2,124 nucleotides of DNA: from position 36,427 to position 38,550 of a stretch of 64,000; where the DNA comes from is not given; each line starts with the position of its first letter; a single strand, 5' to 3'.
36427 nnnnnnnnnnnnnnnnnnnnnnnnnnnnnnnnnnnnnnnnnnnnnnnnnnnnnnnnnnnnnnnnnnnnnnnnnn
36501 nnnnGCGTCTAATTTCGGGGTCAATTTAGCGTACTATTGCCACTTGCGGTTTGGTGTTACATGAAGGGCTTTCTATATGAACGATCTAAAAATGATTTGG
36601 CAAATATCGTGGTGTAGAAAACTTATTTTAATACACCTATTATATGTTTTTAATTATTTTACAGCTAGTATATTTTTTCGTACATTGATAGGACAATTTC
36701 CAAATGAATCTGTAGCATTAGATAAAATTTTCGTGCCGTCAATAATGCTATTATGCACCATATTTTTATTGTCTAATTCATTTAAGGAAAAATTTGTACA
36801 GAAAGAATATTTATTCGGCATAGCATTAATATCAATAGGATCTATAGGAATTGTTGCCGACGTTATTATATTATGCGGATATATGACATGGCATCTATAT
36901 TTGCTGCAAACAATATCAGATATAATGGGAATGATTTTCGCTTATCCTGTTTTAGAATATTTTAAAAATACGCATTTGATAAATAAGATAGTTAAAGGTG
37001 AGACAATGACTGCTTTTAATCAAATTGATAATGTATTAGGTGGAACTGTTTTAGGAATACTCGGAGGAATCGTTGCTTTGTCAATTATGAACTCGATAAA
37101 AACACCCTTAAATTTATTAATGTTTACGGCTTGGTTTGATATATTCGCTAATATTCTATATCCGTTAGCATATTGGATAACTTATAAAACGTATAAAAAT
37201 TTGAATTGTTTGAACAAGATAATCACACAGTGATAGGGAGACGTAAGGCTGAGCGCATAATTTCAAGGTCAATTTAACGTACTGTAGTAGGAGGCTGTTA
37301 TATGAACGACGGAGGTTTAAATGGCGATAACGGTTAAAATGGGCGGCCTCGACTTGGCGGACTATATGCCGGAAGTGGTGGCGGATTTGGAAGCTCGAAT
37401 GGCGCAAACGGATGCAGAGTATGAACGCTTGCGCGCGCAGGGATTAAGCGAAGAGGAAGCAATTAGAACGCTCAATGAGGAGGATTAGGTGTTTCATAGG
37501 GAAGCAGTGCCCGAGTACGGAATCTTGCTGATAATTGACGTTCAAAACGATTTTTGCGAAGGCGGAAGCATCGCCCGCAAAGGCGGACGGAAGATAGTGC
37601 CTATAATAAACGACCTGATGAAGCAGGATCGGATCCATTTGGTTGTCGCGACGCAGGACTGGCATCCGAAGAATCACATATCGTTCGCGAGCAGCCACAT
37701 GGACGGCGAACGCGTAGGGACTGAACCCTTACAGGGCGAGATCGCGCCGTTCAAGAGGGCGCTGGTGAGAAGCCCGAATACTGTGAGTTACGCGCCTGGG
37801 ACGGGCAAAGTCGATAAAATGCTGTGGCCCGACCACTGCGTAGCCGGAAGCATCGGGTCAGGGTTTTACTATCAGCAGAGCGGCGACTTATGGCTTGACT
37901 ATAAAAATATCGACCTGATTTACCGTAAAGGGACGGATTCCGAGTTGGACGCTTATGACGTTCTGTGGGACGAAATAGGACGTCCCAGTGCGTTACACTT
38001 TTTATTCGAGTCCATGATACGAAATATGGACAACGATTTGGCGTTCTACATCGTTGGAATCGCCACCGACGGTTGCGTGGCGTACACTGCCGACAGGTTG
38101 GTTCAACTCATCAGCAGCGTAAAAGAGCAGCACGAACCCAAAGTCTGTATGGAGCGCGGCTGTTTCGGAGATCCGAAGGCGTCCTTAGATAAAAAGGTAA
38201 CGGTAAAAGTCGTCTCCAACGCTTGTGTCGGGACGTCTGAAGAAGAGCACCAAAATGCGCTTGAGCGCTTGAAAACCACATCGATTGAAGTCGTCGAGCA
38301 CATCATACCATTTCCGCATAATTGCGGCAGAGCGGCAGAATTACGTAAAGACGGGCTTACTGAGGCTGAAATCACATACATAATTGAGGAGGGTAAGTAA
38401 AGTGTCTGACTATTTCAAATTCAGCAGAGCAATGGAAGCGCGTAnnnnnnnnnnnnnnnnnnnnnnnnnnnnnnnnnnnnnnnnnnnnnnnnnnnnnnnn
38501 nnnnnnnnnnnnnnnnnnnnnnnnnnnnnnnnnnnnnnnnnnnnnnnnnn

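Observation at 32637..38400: Phage-encoded deamidated NAD+ salvage route (PncB - NadE - NMNAT/Nudix - PncA, plus a second PncA at 15242-16189)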

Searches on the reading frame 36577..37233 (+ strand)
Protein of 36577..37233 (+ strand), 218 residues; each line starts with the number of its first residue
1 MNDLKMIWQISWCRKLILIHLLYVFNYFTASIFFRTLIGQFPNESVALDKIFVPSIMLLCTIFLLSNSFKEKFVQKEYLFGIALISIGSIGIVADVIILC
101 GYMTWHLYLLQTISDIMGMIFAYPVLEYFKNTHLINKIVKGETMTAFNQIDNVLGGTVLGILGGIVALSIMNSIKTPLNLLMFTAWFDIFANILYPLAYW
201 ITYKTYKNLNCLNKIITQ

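Call 4: search_protein_families(library=pfam, proteins=[window:36577-37233:+], max_evalue=0.01)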
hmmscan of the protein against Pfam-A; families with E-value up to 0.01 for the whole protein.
window:36577-37233:+ (218 aa): 0 families

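Call 5: search_protein_families(library=ncbifam, proteins=[window:36577-37233:+], max_evalue=0.01)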
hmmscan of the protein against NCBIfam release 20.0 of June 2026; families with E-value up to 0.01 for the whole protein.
window:36577-37233:+ (218 aa): 0 families

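Call 21: search_protein_families(library=pfam, proteins=[window:36577-37233:+], max_evalue=10)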
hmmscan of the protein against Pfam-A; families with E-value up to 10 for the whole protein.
window:36577-37233:+ (218 aa): 2 families
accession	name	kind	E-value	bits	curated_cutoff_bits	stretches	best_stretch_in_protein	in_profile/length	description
PF06396.16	AGTRAP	-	0.022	14.9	25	1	144-207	50-113/156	Angiotensin II, type I receptor-associated protein (AGTRAP)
PF13515.12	FUSC_2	-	0.1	13.2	25.6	1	144-199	30-84/126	Fusaric acid resistance protein-like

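Call 22: search_protein_families(library=phrogs, proteins=[window:36577-37233:+], max_evalue=0.01)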
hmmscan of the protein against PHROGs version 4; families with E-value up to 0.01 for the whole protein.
window:36577-37233:+ (218 aa): 0 families

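Call 23: find_homologous_proteins(query=window:36577-37230:+, max_evalue=0.001)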
Query window:36577-37230:+ (218 aa): 1 proteins with E <= 0.001 among 475 candidates.
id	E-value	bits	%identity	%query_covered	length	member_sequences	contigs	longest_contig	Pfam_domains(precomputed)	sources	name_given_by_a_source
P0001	1.4e-137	475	100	100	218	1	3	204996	-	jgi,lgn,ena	-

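Call 34: predict_structure(protein=window:36577-37230:+)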
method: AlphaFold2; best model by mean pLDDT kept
length: 218 residues; sequences in the alignment: 1
mean_pLDDT: 52.5   pTM: 0.24
mean pLDDT of the five models: 52.5, 49.1, 43.1, 42.8, 41.8
residues with pLDDT >= 90: 0; 70-90: 0; 50-70: 150; < 50: 68
segments of 3 or more residues with pLDDT < 50: 67-70, 72-88, 126-132, 136-139, 146-148, 150-152, 206-208, 210-216
pLDDT, mean of each block of 10 residues (from residue 1): 53 56 59 55 52 55 52 45 47 51 53 53 50 49 50 55 58 54 61 54 50 42
secondary structure, 60 per line:
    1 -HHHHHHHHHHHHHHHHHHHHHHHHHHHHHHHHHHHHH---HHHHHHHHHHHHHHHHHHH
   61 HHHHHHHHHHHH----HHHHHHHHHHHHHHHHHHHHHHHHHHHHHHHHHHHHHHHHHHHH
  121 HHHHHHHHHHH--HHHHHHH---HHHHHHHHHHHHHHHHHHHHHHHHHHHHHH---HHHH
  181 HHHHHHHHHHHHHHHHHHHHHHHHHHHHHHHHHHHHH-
elements in order: H2-38 H42-72 H77-131 H134-140 H144-173 H177-217

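Call 36: search_protein_representatives(protein=window:36577-37230:+)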
Query: 218 residues. Proteins with E-value up to 0.001 (for the whole library): 2; up to 1e-10: 2; up to 1e-30: 2. The best 2 are listed.
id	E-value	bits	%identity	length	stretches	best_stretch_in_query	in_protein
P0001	4.5e-138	474.6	100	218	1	1-218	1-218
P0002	1.5e-46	175.5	44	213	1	2-209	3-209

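Call 37: find_encoding_contigs(protein=P0002, flank=10000, max_places=6)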
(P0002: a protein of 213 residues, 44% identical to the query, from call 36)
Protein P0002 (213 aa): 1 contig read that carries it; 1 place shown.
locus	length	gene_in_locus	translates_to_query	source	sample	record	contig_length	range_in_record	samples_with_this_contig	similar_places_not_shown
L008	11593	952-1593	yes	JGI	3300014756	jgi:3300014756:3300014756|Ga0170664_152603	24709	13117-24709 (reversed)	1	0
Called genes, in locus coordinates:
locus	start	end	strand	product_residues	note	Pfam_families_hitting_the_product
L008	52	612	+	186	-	-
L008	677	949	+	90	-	-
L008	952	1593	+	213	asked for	-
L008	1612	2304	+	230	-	-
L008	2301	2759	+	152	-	-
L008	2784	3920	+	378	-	-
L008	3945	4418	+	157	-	-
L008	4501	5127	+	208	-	PF13489:Methyltransf_23 (weak)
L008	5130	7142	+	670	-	PF00136:DNA_pol_B, PF20286:divDNApol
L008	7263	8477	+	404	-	-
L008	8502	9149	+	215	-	-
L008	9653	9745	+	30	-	-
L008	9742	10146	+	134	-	-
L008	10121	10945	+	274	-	-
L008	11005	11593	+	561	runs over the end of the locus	-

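Call 103: search_solved_structures(query=window:36577-37230:+, max_evalue=10)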
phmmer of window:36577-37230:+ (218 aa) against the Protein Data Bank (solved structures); distinct sequences matched with E-value up to 10: 0.

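Call 104: search_protein_families(library=padloc, proteins=[window:36577-37233:+], max_evalue=0.001)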
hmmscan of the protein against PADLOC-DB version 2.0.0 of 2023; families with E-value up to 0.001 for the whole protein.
window:36577-37233:+ (218 aa): 0 families

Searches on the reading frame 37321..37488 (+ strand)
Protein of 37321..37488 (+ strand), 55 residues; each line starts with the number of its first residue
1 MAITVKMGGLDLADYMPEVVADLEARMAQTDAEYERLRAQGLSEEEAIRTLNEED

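Call 4: search_protein_families(library=pfam, proteins=[window:37321-37488:+], max_evalue=0.01)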
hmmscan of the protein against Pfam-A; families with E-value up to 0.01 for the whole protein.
window:37321-37488:+ (55 aa): 1 family
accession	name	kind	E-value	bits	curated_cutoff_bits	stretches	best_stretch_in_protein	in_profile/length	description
PF09544.15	DUF2381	-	0.0093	15.7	29.2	1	13-44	128-159/288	Protein of unknown function (DUF2381)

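Call 22: search_protein_families(library=phrogs, proteins=[window:37321-37488:+], max_evalue=0.01)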
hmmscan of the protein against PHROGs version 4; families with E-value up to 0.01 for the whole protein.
window:37321-37488:+ (55 aa): 0 families

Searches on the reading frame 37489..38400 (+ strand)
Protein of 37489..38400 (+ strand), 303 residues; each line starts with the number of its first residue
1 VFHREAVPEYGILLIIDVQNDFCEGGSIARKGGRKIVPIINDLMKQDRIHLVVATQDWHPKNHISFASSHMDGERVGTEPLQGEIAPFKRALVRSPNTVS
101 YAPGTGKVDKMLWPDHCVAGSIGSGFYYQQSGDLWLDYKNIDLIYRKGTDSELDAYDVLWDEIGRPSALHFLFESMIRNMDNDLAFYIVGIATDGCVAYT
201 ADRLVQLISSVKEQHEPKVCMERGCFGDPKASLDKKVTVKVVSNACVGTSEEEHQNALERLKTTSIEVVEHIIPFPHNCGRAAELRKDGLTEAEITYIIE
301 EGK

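Call 4: search_protein_families(library=pfam, proteins=[window:37489-38400:+], max_evalue=0.01)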
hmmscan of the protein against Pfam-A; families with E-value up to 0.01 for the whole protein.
window:37489-38400:+ (303 aa): 1 family
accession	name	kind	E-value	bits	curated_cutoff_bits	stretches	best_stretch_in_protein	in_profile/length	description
PF00857.26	Isochorismatase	-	4.1e-12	47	27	1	12-65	2-63/175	Isochorismatase domain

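Call 5: search_protein_families(library=ncbifam, proteins=[window:37489-38400:+], max_evalue=0.01)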
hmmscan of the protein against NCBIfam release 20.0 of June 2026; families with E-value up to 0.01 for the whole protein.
window:37489-38400:+ (303 aa): 1 family
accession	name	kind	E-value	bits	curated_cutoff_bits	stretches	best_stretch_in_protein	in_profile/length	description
NF008623.0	PRK11609.1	equivalog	3.2e-29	102.3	174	2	12-71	5-66/213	bifunctional nicotinamidase/pyrazinamidase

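Call 19: search_solved_structures(query=window:37489-38397:+, max_evalue=0.001, show_alignments=3)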
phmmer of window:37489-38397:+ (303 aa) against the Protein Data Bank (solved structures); distinct sequences matched with E-value up to 0.001: 7.
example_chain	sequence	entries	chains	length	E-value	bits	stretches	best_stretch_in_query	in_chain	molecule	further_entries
2wt9_A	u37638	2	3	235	1.3e-20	77.1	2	7-72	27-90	NICOTINAMIDASE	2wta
29iv_A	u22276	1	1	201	6.6e-18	68.3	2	7-70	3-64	nicotinamidase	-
3pl1_A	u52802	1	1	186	1.4e-15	60.7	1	13-65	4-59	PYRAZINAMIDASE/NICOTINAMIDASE PNCA (PZase)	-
3r2j_A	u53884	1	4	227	4.1e-15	59.1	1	11-68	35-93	Alpha/beta-hydrolase-like protein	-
2h0r_A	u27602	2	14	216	7.7e-15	58.2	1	13-205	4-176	Nicotinamidase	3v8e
9u8m_A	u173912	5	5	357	3.6e-14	56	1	11-201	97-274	nicotinamidase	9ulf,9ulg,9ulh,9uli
1ilw_A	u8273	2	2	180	3.9e-14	55.9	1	12-67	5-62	180 aa long hypothetical Pyrazinamidase/nicotinamidase | 180aa long hypothetical Pyrazinamidase/Nicotinamidase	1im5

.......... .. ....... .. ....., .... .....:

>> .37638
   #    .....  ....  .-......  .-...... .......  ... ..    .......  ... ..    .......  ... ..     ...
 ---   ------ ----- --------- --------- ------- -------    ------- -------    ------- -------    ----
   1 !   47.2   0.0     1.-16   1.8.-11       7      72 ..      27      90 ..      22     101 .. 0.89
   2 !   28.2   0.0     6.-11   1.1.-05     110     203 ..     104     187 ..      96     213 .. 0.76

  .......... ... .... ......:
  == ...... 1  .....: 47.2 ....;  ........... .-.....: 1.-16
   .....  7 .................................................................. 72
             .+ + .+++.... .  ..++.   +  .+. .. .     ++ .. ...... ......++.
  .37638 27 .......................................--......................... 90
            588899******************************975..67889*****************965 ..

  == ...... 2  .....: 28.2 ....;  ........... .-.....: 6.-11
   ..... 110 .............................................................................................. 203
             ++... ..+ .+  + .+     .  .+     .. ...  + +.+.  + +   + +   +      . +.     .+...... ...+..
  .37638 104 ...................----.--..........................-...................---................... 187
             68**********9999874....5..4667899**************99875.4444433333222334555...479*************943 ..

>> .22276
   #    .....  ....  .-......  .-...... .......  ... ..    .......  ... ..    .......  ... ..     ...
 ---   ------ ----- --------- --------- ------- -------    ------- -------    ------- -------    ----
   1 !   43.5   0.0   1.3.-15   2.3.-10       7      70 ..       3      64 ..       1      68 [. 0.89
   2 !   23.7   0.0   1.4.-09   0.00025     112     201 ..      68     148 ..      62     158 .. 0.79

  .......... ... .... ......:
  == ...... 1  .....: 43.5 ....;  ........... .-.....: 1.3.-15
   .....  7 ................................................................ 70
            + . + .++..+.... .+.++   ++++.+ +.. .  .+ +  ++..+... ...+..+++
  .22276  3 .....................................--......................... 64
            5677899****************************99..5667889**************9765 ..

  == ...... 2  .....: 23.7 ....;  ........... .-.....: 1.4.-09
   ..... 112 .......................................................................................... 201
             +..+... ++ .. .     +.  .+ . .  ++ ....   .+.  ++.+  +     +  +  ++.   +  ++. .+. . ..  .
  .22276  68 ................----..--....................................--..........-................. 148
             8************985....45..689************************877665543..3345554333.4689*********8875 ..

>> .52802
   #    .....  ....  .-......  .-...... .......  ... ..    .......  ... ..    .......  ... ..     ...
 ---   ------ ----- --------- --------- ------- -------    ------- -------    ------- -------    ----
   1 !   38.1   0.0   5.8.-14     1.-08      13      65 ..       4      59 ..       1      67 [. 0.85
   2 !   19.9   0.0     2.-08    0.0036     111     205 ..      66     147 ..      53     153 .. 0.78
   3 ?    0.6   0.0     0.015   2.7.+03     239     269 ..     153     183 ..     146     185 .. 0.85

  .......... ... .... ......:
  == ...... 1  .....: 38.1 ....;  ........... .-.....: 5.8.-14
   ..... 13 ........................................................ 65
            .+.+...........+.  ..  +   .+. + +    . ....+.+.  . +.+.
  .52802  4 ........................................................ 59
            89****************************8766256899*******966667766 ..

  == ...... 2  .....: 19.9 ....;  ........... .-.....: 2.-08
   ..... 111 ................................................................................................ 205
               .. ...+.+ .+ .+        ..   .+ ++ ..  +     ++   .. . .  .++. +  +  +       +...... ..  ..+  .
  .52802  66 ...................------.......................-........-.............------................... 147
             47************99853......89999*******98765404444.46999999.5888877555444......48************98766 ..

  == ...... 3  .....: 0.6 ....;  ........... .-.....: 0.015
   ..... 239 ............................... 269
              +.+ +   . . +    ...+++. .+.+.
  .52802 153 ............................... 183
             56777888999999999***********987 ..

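Call 22: search_protein_families(library=phrogs, proteins=[window:37489-38400:+], max_evalue=0.01)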
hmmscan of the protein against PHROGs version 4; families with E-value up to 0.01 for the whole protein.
window:37489-38400:+ (303 aa): 1 family
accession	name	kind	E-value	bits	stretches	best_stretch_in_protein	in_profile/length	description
phrog_19305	-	unknown function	2e-07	32.1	0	111-204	68-153/199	-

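Call 65: find_homologous_proteins(query=window:37489-38397:+, max_evalue=0.001)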
Query window:37489-38397:+ (303 aa): 7278 proteins with E <= 0.001 among 8000 candidates; the best 120 are listed.
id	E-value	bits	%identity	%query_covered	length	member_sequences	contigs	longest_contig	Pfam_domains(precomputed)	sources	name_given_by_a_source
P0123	2.4e-205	699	100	100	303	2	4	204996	PF00857.27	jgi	-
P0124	6.2e-37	146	34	96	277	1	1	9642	PF00857.27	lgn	-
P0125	2.2e-33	134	36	85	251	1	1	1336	PF00857.27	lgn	-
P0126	3.7e-29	120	39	64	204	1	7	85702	PF00857.27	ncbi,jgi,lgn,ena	-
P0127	1.9e-28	118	42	64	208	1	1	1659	PF00857.27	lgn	-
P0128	7.7e-28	116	42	64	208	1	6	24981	PF00857.27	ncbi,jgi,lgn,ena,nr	ncbi:MAG TPA: bifunctional nicotinamidase/pyrazinamidase [Spirochaetia bacterium]|jgi:nicotinamidase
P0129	8.0e-28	116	41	65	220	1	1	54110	PF00857.27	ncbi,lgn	-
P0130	1.5e-27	115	38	76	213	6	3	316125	PF00857.27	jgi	jgi:nicotinamidase/pyrazinamidase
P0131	1.7e-27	115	41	62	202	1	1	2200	PF00857.27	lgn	-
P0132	2.2e-27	114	40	63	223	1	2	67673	PF00857.27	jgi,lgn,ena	-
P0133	3.0e-27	114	39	62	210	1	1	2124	PF00857.27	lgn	-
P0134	3.8e-27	113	41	64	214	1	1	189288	PF00857.27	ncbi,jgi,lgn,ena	-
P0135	3.9e-27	113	39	63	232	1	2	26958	PF00857.27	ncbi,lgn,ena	-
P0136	4.9e-27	113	39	62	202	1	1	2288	PF00857.27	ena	-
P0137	5.2e-27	113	41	62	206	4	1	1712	PF00857.27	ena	-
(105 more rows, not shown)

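Call 66: find_encoding_contigs(protein=P0124, flank=10000, max_places=3)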
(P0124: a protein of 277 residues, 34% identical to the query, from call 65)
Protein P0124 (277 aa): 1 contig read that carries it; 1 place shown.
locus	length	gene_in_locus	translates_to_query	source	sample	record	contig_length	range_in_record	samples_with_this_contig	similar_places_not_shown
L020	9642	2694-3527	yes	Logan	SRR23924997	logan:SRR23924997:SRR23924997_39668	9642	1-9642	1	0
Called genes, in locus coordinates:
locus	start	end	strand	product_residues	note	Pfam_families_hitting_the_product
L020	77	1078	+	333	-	-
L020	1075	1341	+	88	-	-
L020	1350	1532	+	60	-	-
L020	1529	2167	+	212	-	-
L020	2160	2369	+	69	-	-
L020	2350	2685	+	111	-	-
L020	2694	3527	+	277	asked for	PF00857:Isochorismatase (weak)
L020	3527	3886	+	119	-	-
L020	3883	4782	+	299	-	PF02540:NAD_synthase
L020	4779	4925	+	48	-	-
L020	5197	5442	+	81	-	-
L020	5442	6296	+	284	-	PF13392:HNH_3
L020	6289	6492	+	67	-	PF09723:Zn_ribbon_8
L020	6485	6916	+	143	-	-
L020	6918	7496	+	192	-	-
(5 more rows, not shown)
